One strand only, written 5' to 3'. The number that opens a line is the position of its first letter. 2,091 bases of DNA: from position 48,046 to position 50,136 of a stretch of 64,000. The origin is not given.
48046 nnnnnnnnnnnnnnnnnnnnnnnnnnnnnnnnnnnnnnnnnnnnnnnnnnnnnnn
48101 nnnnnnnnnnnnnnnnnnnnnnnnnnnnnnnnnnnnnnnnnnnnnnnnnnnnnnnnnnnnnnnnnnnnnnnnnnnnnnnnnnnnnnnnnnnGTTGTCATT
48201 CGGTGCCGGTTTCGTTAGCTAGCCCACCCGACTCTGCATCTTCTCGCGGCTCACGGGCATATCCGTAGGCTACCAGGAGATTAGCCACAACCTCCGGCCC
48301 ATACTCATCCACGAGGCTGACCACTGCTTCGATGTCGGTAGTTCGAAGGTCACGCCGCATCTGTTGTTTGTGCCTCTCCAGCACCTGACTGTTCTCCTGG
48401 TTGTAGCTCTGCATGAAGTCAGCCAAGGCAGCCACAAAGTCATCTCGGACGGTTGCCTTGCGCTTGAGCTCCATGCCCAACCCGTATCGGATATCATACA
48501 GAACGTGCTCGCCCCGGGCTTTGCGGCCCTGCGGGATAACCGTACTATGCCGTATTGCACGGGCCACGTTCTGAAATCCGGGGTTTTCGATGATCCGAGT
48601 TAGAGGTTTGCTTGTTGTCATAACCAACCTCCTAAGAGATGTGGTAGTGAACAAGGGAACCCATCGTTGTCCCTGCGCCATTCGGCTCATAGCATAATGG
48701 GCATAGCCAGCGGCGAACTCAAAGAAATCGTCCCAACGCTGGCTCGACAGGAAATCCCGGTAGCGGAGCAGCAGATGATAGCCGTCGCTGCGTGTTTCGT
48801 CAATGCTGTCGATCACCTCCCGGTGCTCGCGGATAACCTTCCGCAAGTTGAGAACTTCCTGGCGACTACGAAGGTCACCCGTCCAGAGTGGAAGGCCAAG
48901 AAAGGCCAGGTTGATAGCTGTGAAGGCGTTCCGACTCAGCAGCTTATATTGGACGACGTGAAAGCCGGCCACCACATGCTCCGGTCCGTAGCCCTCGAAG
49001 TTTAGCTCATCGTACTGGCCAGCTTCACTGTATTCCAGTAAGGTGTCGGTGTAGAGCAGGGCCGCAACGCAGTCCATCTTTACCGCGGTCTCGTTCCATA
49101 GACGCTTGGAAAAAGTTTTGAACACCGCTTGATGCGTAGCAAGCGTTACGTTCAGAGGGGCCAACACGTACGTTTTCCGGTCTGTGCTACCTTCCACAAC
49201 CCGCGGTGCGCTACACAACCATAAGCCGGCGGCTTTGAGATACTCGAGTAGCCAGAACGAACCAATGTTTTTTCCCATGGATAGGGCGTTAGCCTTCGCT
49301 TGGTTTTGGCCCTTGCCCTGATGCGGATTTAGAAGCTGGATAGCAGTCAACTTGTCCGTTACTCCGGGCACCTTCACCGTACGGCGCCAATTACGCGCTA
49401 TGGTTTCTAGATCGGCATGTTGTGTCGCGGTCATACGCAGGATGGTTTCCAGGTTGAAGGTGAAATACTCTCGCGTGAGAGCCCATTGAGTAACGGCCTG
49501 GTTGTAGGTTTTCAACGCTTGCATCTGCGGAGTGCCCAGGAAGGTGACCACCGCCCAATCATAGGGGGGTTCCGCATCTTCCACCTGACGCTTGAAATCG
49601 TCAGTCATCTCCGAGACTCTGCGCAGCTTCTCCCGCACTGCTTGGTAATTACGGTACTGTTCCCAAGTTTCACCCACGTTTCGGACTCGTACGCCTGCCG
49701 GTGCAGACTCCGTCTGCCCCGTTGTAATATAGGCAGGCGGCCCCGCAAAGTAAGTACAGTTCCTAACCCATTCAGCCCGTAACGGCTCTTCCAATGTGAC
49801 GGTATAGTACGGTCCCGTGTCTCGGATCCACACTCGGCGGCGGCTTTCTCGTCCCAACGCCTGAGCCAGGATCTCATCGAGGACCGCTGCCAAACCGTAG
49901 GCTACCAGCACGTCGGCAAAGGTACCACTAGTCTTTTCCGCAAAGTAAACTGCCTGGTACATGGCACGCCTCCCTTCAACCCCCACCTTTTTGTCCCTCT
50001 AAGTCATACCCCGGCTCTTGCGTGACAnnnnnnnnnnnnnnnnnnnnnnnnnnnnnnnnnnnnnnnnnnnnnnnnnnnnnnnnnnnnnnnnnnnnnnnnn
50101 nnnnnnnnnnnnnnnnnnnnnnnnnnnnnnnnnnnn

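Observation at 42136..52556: Type I module with unusual architecture: Cas3 with C-terminal HD, Csa2-like Cas7, separate Cas4 plus a Csa1-like nuclease, no Cas11 and no Cas6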

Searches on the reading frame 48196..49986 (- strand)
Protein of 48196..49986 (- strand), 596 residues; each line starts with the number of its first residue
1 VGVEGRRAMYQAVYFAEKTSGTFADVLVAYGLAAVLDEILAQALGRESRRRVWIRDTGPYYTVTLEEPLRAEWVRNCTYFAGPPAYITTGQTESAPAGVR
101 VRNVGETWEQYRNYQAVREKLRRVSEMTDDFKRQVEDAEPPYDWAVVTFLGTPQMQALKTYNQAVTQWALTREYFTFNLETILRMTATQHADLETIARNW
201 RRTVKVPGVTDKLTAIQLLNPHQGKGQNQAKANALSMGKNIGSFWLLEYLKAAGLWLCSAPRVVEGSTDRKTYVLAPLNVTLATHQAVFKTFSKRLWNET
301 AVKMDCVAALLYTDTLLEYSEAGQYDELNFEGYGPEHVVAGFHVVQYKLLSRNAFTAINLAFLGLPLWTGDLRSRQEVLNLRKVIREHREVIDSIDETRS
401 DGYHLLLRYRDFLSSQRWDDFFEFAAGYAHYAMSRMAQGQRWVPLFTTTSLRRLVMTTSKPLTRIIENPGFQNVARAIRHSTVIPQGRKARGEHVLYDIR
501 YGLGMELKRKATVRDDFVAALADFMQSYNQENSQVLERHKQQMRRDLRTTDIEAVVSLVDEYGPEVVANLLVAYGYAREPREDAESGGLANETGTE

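Call 4: search_protein_families(library=ncbifam, proteins=[window:48196-49986:-], max_evalue=0.01)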
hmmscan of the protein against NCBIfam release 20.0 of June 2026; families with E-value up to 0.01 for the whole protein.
window:48196-49986:- (596 aa): 0 families

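Call 5: search_protein_families(library=pfam, proteins=[window:48196-49986:-], max_evalue=0.01)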
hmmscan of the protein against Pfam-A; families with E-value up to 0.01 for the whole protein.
window:48196-49986:- (596 aa): 0 families

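Call 10: search_protein_families(library=padloc, proteins=[window:48196-49986:-], max_evalue=0.01)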
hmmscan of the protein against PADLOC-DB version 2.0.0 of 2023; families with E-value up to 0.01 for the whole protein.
window:48196-49986:- (596 aa): 2 families
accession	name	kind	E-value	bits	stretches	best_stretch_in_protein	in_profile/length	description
PDLC01417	Cas8a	-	4.6e-64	214.9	1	170-585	125-538/555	CAS-I-A; effector_LS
PDLC01488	Cas11a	-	6.5e-05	21.1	1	467-583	9-104/105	CAS-I-A; effector_SS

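Call 16: find_homologous_proteins(query=window:48196-49986:-, max_evalue=0.00001)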
Query window:48196-49986:- (596 aa): 390 proteins with E <= 0.00001 among 8000 candidates; the best 120 are listed.
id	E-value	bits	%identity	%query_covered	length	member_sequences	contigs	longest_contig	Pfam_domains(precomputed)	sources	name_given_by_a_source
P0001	0.0e+0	1301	98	99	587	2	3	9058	-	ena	-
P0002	0.0e+0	1123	84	99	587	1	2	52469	-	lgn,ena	-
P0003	0.0e+0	1121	84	99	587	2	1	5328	-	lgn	-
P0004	0.0e+0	1114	83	99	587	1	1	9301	-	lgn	-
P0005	0.0e+0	1109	82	99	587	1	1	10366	-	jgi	jgi:hypothetical protein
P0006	0.0e+0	1096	81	99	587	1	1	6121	-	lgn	-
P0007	0.0e+0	1094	81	99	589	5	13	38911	-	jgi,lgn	jgi:hypothetical protein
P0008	0.0e+0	1083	80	99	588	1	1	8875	-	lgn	-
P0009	0.0e+0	1080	79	98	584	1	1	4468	-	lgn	-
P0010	0.0e+0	1078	80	99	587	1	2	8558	-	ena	-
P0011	0.0e+0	1078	80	99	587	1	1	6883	-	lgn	-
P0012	0.0e+0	1013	76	97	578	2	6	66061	-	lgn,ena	-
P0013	1.2e-286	970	72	99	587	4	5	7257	-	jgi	jgi:hypothetical protein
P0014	2.3e-265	900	67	97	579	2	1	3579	-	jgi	-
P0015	9.6e-262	888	68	95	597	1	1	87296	-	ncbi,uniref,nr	ncbi:hypothetical protein [Ammonifex thiophilus]|uniref:Type I-B CRISPR-associated protein Cas8b1/Cs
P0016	2.6e-258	876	68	97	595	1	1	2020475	-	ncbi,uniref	ncbi:hypothetical protein [Desulfothermobacter acidiphilus]|uniref:hypothetical protein n=1 Tax=Desu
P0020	2.3e-246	837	62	97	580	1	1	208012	-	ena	-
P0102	1.2e-180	620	52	96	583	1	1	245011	-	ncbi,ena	-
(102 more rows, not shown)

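Call 17: find_encoding_contigs(protein=P0016, flank=10000, max_places=2)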
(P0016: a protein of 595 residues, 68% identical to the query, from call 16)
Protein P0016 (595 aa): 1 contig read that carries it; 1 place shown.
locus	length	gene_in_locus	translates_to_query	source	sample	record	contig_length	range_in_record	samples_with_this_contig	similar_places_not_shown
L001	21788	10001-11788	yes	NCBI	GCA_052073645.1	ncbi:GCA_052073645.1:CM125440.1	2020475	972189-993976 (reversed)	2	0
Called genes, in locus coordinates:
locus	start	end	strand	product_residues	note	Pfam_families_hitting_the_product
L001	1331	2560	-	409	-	PF00872:Transposase_mut, PF10551:MULE (weak)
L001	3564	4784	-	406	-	PF14690:Zn_ribbon_ISL3 (weak), PF13542:HTH_Tnp_ISL3, PF01610:DDE_Tnp_ISL3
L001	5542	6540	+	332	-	PF27225:AF_1859_N, PF10040:CRISPR_Cas6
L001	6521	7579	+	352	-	PF08279:HTH_11 (weak), PF19187:HTH_PafC (weak), PF13280:WYL, PF25583:WCX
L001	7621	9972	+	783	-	PF00270:DEAD, PF04851:ResIII (faint), PF00271:Helicase_C, PF22590:Cas3-like_C_2, PF18019:Cas3_HD (weak)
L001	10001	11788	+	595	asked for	-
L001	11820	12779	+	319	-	PF01905:DevR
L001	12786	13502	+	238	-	-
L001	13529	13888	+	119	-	PF14110:DUF4282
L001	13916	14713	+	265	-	-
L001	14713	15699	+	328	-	PF10923:BrxC_BrxD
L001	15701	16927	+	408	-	PF10923:BrxC_BrxD, PF13191:AAA_16 (weak), PF10923:BrxC_BrxD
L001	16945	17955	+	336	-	PF01867:Cas_Cas1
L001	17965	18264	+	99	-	PF09827:CRISPR_Cas2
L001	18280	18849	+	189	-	PF01930:Cas_Cas4, PF12705:PDDEXK_1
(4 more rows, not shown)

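Call 18: find_encoding_contigs(protein=P0015, flank=10000, max_places=2)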
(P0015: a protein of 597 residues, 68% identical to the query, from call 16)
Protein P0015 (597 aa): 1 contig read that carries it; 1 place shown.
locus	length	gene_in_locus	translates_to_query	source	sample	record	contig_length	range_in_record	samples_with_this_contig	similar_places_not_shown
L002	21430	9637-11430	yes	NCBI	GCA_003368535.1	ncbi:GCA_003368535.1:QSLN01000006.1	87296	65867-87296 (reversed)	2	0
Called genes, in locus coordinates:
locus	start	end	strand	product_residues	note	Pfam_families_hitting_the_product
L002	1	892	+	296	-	PF02906:Fe_hyd_lg_C, PF02256:Fe_hyd_SSU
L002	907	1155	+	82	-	PF10589:NADH_4Fe-4S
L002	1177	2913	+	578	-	PF13510:Fer2_4, PF10588:NADH-G_4Fe-4S_3, PF14697:Fer4_21 (weak), PF12838:Fer4_7, PF13187:Fer4_9 (weak), PF00037:Fer4 (weak), PF02906:Fe_hyd_lg_C, PF02256:Fe_hyd_SSU, +2 more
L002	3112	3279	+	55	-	-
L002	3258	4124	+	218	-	PF09992:NAGPA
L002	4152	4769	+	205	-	PF05067:Mn_catalase, PF02915:Rubrerythrin (weak)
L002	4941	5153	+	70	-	-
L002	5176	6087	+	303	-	PF27225:AF_1859_N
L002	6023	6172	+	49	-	PF10040:CRISPR_Cas6 (weak)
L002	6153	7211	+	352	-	PF08279:HTH_11 (weak), PF19187:HTH_PafC (faint), PF13280:WYL, PF25583:WCX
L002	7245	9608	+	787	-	PF00270:DEAD, PF04851:ResIII (faint), PF00271:Helicase_C, PF22590:Cas3-like_C_2, PF18019:Cas3_HD (weak)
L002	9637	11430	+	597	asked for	-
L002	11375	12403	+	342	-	PF01905:DevR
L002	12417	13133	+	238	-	-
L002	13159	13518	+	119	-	PF14110:DUF4282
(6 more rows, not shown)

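Call 19: find_encoding_contigs(protein=P0102, flank=10000, max_places=2)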
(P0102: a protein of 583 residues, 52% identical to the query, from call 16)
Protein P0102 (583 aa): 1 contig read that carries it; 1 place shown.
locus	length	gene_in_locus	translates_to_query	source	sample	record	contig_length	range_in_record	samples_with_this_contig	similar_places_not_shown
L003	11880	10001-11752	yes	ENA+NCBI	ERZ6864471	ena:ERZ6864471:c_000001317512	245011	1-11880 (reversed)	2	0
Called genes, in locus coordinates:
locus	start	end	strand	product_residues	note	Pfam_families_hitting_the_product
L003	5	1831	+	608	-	PF08439:Peptidase_M3_N, PF01432:Peptidase_M3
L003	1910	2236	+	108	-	PF00085:Thioredoxin, PF14595:Thioredoxin_9 (weak), PF13098:Thioredoxin_2, PF13905:Thioredoxin_8 (faint)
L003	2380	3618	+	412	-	PF03453:MoeA_N, PF00994:MoCF_biosynth, PF03454:MoeA_C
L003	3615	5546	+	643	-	PF03453:MoeA_N, PF00994:MoCF_biosynth, PF03454:MoeA_C, PF12727:PBP_like, PF12974:Phosphonate-bd (faint)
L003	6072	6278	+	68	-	PF09339:HTH_IclR (faint), PF01047:MarR (weak), PF13412:HTH_24 (weak)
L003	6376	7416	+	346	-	PF13384:HTH_23 (weak), PF13560:HTH_31 (faint), PF13280:WYL (weak), PF25583:WCX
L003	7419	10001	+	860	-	PF00270:DEAD, PF04851:ResIII (weak), PF22590:Cas3-like_C_2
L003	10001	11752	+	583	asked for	-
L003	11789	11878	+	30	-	?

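Call 20: find_encoding_contigs(protein=P0002, flank=10000, max_places=2)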
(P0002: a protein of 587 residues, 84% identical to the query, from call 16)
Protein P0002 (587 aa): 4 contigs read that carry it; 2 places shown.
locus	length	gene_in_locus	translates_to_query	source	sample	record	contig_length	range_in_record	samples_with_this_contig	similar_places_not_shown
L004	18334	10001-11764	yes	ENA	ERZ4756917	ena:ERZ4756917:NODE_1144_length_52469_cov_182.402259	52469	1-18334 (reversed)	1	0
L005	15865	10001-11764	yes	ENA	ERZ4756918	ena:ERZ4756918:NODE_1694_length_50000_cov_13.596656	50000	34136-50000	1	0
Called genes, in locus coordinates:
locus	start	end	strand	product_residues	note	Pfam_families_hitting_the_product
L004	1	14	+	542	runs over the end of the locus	PF00501:AMP-binding, PF13193:AMP-binding_C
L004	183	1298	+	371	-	PF12797:Fer4_2 (faint), PF13237:Fer4_10 (weak), PF14697:Fer4_21, PF12838:Fer4_7, PF13187:Fer4_9, PF00037:Fer4, PF12837:Fer4_6 (weak)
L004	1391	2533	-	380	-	PF02771:Acyl-CoA_dh_N, PF02770:Acyl-CoA_dh_M, PF00441:Acyl-CoA_dh_1, PF05332:Vesi_VP2 (faint), PF08028:Acyl-CoA_dh_2, PF22924:ACOX_C_alpha1 (weak)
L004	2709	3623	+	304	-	PF01734:Patatin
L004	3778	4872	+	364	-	-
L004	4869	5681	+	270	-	PF02811:PHP, PF13263:PHP_C (faint)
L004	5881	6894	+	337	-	PF13280:WYL, PF25583:WCX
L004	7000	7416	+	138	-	-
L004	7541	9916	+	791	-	PF00270:DEAD, PF04851:ResIII, PF00271:Helicase_C, PF22590:Cas3-like_C_2, PF18019:Cas3_HD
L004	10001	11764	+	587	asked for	-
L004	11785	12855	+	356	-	PF01905:DevR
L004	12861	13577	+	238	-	-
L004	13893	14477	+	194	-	PF05685:Uma2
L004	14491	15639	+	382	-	PF00270:DEAD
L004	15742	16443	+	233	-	PF22590:Cas3-like_C_2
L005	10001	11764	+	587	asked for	-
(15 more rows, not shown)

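Call 21: find_encoding_contigs(protein=P0012, flank=10000, max_places=2)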
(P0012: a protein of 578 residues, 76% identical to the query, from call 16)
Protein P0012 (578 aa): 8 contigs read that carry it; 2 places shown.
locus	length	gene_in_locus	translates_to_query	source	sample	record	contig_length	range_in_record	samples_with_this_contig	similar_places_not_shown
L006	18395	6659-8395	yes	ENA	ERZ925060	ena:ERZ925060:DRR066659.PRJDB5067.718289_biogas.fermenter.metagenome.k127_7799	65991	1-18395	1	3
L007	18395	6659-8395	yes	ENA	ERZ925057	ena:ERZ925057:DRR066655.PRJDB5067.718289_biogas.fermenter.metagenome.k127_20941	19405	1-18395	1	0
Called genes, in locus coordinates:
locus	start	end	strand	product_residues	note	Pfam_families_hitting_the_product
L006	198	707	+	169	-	PF20020:DUF6431 (weak)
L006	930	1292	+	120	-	PF13518:HTH_28 (weak), PF13565:HTH_32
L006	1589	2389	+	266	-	PF13401:AAA_22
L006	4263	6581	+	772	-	PF00270:DEAD, PF00271:Helicase_C, PF22590:Cas3-like_C_2, PF18019:Cas3_HD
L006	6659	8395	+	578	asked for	-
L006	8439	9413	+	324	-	PF01905:DevR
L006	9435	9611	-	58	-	-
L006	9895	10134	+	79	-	-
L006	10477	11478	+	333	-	PF01867:Cas_Cas1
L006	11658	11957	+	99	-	PF09827:CRISPR_Cas2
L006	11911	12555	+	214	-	PF01930:Cas_Cas4, PF12705:PDDEXK_1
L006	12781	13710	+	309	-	PF06023:Csa1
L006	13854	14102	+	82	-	-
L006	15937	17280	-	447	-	-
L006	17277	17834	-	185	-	-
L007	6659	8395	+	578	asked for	-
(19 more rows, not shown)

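Call 22: find_encoding_contigs(protein=P0020, flank=10000, max_places=2)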
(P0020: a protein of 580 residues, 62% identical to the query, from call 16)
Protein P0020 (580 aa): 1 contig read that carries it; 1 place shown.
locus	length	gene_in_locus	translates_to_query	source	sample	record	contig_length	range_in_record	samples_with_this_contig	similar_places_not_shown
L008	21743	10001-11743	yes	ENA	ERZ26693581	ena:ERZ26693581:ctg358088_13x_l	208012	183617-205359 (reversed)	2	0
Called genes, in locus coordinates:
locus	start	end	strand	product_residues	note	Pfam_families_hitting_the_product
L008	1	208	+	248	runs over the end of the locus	PF00106:adh_short, PF08659:KR, PF13561:adh_short_C2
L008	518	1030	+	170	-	PF00903:Glyoxalase, PF22677:Ble-like_N (faint), PF12681:Glyoxalase_2 (faint), PF13468:Glyoxalase_3 (faint), PF13669:Glyoxalase_4, PF18029:Glyoxalase_6 (weak)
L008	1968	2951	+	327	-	PF08279:HTH_11 (weak), PF13280:WYL, PF25583:WCX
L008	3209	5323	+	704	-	PF02171:Piwi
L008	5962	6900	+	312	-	PF27225:AF_1859_N, PF10040:CRISPR_Cas6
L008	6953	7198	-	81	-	-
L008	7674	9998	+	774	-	PF00270:DEAD, PF04851:ResIII, PF00271:Helicase_C (weak), PF22590:Cas3-like_C_2, PF18019:Cas3_HD (weak)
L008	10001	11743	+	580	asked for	-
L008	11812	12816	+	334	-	PF01905:DevR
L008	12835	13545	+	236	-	-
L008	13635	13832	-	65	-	-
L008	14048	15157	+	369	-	PF01867:Cas_Cas1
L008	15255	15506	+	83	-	PF09827:CRISPR_Cas2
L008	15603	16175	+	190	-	PF01930:Cas_Cas4, PF12705:PDDEXK_1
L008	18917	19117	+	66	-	-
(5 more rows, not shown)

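Call 42: search_solved_structures(query=A1, max_evalue=10)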
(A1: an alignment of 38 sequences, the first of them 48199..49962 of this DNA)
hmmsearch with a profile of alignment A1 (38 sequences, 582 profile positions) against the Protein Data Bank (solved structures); distinct sequences matched with E-value up to 10: 0.
